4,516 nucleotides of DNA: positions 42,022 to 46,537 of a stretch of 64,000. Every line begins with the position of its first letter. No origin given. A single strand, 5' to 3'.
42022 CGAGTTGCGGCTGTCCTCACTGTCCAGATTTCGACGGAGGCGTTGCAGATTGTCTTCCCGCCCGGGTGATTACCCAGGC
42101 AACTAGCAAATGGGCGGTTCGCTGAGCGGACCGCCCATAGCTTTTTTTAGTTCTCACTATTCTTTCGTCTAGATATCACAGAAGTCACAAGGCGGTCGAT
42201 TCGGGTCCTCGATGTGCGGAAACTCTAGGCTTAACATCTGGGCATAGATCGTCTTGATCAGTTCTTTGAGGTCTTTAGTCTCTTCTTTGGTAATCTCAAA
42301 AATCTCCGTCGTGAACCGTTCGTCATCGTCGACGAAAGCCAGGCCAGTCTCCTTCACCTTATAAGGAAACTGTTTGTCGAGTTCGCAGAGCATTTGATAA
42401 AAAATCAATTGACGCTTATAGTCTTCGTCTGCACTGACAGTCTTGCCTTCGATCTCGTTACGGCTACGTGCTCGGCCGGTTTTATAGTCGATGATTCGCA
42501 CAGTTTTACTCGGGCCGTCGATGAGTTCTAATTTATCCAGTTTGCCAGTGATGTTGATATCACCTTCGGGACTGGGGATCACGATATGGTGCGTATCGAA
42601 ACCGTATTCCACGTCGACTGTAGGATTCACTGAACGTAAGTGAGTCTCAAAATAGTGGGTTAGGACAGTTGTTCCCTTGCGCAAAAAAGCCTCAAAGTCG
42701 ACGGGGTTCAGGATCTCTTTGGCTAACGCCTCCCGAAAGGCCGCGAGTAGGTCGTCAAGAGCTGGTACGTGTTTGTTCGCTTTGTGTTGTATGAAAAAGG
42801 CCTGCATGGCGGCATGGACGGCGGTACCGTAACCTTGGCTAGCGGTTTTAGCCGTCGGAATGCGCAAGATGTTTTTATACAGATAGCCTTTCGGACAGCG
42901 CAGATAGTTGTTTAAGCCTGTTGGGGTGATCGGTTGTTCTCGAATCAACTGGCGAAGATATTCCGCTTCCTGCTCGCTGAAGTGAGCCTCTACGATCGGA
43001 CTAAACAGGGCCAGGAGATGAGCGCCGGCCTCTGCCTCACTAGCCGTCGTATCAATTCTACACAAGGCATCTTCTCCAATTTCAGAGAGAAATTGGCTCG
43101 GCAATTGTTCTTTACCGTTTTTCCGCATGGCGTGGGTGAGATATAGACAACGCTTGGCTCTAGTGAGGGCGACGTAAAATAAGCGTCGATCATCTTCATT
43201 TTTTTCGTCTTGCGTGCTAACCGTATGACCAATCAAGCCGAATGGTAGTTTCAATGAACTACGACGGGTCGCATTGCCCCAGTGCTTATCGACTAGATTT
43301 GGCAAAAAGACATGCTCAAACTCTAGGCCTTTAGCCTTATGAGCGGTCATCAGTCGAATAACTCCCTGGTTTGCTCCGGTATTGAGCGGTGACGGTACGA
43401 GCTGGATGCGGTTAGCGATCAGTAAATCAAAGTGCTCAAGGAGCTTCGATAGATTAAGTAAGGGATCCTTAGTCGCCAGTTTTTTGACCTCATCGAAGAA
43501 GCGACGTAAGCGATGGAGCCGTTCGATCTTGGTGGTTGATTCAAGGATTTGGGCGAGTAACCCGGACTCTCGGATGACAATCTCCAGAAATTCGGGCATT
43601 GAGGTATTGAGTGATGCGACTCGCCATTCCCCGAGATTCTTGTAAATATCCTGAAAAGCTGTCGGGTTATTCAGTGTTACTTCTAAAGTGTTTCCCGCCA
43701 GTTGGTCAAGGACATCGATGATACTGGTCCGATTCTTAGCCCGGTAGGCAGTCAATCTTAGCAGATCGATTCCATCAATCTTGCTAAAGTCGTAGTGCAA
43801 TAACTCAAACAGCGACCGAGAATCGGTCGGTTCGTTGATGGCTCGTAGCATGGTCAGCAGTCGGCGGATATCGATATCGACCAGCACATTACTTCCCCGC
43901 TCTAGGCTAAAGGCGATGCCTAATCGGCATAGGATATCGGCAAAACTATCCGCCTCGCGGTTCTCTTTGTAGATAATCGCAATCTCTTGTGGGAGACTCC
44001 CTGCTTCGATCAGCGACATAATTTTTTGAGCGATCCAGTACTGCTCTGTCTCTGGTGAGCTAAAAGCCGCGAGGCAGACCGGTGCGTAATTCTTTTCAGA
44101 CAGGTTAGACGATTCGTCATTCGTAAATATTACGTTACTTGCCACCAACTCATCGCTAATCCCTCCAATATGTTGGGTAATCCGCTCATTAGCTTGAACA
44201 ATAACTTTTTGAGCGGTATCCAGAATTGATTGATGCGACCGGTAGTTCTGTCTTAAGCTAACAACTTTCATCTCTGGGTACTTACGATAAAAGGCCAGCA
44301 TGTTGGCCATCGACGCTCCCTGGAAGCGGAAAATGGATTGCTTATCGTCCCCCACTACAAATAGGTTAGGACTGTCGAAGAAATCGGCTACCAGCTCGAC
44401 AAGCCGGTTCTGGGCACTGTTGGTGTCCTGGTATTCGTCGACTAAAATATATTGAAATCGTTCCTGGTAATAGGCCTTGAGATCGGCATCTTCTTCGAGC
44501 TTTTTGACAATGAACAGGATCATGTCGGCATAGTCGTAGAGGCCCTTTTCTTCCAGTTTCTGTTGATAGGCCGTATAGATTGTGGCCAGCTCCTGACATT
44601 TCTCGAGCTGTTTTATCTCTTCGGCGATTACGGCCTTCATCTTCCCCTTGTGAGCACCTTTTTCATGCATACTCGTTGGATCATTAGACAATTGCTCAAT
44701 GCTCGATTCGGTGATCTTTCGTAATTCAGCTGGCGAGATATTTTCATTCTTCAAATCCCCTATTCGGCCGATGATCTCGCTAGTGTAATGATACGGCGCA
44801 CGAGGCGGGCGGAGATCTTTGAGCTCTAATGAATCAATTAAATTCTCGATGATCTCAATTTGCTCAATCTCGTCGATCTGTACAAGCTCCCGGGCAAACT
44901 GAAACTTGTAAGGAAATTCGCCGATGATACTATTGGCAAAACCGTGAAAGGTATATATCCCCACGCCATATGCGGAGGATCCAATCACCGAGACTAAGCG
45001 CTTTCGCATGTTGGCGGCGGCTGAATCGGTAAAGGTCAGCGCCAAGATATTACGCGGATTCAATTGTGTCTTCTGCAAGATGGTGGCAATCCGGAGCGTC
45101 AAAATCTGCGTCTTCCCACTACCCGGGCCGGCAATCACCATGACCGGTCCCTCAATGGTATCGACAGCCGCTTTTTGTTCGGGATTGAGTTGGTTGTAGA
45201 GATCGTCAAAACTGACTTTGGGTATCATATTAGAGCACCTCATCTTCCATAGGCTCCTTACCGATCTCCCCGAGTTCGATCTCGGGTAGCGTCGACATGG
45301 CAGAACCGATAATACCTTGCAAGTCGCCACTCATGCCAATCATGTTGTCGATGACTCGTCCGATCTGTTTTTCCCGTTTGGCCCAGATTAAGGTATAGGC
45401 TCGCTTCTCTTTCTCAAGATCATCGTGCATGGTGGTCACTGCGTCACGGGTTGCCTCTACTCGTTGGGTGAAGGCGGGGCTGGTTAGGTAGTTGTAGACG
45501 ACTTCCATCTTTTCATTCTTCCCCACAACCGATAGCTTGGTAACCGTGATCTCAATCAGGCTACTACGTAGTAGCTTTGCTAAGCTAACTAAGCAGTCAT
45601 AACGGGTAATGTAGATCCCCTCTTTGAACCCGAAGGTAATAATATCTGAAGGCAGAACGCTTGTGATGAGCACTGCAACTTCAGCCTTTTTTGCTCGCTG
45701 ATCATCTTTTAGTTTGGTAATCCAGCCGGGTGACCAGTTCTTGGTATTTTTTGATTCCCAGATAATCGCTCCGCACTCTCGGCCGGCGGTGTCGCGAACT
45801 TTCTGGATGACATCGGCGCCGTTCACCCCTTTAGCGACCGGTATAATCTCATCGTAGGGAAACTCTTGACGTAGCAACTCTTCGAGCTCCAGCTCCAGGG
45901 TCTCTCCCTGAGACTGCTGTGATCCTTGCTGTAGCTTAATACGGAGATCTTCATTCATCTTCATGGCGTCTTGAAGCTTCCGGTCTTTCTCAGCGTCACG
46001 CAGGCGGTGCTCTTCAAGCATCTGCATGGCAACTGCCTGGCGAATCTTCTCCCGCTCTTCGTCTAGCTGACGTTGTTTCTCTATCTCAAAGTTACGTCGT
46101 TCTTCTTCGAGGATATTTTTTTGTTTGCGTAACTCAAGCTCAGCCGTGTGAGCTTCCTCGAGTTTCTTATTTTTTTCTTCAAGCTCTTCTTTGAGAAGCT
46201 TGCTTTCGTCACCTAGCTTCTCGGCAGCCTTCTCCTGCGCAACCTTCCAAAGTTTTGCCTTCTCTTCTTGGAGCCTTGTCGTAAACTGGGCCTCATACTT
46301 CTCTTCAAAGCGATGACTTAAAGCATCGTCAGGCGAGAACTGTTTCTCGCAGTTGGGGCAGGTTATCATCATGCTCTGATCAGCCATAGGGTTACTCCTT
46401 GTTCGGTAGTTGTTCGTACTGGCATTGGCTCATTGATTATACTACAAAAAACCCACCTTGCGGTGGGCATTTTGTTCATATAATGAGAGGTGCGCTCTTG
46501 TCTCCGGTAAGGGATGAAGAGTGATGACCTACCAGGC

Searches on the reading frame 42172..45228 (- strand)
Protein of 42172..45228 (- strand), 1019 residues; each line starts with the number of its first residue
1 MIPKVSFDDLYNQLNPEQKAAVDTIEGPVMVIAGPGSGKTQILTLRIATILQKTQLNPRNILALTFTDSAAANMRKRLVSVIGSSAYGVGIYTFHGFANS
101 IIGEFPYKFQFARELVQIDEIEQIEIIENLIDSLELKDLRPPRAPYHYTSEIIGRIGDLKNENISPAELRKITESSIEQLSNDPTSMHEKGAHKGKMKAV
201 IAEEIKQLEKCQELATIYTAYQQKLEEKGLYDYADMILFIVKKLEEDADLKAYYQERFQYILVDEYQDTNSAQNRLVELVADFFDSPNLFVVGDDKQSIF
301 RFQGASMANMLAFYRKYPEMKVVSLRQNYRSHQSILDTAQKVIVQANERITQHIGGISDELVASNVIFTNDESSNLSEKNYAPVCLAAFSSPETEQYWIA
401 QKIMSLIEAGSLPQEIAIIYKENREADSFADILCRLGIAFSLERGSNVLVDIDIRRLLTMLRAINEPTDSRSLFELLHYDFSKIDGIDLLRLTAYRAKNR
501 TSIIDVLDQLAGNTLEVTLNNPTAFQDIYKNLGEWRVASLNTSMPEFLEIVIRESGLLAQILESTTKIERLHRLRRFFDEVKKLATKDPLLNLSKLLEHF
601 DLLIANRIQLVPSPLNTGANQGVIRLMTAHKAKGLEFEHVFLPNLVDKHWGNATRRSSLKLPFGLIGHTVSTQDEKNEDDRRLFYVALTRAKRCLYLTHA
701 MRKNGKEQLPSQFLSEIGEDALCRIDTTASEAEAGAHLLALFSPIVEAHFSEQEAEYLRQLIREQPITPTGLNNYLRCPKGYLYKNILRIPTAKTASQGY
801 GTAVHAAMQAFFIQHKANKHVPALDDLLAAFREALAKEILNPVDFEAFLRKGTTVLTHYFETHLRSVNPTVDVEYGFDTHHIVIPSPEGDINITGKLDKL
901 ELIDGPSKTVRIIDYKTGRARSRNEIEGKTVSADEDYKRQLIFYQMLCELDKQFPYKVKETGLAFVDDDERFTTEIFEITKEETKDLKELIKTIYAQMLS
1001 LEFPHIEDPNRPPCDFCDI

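Call 49: search_protein_families(library=pfam, proteins=[window:42172-45228:-], max_evalue=0.001)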
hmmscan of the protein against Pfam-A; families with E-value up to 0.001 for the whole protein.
window:42172-45228:- (1019 aa): 7 families
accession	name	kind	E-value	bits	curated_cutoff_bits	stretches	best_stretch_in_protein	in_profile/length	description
PF00580.27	UvrD-helicase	-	4.7e-69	233.5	23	1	14-318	1-271/271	UvrD/REP helicase N-terminal domain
PF13361.12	UvrD_C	-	1.3e-38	133.8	25.6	1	324-699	2-347/350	UvrD-like helicase C-terminal domain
PF12705.13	PDDEXK_1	-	1.2e-27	97.9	22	1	767-1018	2-241/247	PD-(D/E)XK nuclease superfamily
PF13245.12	AAA_19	-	2.2e-20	73.7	25.1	1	18-302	1-133/134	AAA domain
PF13538.12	UvrD_C_2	-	9.1e-11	41.9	27.4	1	671-697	25-51/52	UvrD-like helicase C-terminal domain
PF13604.12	AAA_30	-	1e-06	29.1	27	0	13-78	1-66/191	AAA domain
PF01443.25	Viral_helicase1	-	1.3e-06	28.8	21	0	673-697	202-226/228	Viral superfamily 1 RNA helicase core domain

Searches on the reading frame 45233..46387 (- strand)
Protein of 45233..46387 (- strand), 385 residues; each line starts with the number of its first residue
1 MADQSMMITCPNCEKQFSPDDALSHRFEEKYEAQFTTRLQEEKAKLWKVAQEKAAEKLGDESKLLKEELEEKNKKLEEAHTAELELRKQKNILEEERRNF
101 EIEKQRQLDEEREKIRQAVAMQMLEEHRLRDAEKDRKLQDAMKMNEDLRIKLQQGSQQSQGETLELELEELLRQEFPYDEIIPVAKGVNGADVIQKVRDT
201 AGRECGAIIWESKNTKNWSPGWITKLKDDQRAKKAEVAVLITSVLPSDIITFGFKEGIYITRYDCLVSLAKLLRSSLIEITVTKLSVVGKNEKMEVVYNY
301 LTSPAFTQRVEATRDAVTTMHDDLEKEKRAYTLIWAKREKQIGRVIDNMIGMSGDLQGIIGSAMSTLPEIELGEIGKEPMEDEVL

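Call 49: search_protein_families(library=pfam, proteins=[window:45233-46387:-], max_evalue=0.001)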
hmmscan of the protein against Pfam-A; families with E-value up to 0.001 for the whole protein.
window:45233-46387:- (385 aa): 1 family
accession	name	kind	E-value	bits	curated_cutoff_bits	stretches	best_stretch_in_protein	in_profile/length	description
PF09903.14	DUF2130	-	1.4e-64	218.3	26.7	1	129-364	3-244/255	Uncharacterized protein conserved in bacteria (DUF2130)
